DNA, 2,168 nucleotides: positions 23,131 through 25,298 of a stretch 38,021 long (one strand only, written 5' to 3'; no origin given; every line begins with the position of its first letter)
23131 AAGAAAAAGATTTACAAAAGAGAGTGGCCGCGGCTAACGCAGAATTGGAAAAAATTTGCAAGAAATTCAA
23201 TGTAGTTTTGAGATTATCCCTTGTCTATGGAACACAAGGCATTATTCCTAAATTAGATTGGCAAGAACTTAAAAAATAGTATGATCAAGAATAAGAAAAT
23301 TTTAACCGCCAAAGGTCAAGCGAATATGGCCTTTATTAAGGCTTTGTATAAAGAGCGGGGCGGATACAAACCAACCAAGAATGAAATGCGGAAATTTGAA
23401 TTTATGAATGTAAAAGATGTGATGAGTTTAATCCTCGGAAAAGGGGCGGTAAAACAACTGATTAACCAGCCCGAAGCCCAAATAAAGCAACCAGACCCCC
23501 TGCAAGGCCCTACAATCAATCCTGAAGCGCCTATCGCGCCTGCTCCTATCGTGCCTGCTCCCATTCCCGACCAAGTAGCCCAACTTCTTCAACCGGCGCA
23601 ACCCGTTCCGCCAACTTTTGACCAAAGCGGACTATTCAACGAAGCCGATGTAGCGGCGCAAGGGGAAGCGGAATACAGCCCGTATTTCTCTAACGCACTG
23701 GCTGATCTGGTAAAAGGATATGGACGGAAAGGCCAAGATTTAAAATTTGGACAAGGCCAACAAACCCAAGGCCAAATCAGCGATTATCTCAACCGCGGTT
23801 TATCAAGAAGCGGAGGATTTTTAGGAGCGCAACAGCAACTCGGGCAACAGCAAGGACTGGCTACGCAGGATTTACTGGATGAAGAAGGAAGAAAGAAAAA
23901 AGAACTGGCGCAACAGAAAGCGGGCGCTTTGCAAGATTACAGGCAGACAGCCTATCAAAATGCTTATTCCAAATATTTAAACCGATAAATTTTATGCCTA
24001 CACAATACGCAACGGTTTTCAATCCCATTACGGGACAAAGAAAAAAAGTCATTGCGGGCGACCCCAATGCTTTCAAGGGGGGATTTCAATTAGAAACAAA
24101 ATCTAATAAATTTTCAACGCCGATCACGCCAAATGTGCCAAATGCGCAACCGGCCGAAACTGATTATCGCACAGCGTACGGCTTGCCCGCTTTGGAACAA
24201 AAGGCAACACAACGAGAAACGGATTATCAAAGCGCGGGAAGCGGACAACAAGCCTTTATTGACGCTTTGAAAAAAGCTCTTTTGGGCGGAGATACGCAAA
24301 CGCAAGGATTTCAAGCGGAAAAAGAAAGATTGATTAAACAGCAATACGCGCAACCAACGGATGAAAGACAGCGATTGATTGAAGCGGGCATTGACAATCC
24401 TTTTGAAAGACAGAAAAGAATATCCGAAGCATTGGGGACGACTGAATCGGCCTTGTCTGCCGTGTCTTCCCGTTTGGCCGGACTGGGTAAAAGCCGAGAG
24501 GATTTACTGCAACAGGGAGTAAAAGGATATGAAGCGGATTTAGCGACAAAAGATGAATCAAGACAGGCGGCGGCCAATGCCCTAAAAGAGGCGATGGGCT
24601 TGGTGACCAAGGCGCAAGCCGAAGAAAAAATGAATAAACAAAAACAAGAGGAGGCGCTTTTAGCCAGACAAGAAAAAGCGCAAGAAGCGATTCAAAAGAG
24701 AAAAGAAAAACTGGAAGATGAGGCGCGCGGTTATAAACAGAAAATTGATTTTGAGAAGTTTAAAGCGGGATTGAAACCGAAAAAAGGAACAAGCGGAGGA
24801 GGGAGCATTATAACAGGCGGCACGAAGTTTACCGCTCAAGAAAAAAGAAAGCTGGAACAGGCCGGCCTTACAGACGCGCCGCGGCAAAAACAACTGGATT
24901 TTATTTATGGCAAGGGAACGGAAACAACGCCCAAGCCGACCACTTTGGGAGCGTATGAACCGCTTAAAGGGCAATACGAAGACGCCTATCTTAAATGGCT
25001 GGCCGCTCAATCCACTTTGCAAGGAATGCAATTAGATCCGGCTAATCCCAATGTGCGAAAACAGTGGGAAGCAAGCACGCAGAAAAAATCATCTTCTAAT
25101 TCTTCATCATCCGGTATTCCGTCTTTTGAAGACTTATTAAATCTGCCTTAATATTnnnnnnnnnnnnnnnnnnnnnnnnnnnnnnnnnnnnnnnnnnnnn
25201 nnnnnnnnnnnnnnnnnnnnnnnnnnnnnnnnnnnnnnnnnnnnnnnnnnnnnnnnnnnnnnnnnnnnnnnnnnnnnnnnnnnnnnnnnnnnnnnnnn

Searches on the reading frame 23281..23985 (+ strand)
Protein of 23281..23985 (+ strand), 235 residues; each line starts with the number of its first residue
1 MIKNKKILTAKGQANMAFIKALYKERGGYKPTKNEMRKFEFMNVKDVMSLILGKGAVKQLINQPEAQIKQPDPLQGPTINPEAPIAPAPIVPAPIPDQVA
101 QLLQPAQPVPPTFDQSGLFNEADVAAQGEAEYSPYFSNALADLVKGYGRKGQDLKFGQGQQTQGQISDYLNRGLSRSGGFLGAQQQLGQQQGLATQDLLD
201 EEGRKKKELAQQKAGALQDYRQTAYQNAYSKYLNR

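Call 4: search_protein_families(library=phrogs, proteins=[window:23281-23985:+], max_evalue=0.01)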
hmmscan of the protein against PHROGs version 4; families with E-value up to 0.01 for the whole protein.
window:23281-23985:+ (235 aa): 0 families

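Call 27: search_protein_families(library=ncbifam, proteins=[window:23281-23985:+], max_evalue=0.01)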
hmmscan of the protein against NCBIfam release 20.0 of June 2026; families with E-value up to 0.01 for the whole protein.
window:23281-23985:+ (235 aa): 0 families

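Call 32: search_protein_families(library=pfam, proteins=[window:23281-23985:+], max_evalue=0.01)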
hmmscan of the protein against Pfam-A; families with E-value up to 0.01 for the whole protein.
window:23281-23985:+ (235 aa): 0 families

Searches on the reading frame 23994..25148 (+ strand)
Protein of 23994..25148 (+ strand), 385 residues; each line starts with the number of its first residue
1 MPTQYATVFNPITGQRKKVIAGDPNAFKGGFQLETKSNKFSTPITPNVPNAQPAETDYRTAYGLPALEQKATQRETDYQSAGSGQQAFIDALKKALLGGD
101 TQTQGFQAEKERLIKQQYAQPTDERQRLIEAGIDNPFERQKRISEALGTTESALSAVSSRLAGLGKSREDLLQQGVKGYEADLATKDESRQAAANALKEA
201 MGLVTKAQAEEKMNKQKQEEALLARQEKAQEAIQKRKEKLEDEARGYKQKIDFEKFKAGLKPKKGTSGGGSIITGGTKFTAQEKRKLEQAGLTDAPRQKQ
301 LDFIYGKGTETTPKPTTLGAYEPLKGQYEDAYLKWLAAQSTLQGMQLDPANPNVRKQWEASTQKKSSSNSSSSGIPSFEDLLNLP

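Call 4: search_protein_families(library=phrogs, proteins=[window:23994-25148:+], max_evalue=0.01)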
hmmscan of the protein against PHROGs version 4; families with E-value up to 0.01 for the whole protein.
window:23994-25148:+ (385 aa): 0 families

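Call 27: search_protein_families(library=ncbifam, proteins=[window:23994-25148:+], max_evalue=0.01)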
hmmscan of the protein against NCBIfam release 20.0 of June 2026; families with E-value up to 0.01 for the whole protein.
window:23994-25148:+ (385 aa): 1 family
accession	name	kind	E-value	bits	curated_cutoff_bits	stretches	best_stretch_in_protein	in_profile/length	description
NF008543.0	PRK11466.1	equivalog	0.00061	17.7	982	1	113-198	355-439/914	TMAO reductase system sensor histidine kinase/response regulator TorS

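Call 32: search_protein_families(library=pfam, proteins=[window:23994-25148:+], max_evalue=0.01)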
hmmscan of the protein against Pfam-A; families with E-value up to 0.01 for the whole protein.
window:23994-25148:+ (385 aa): 0 families
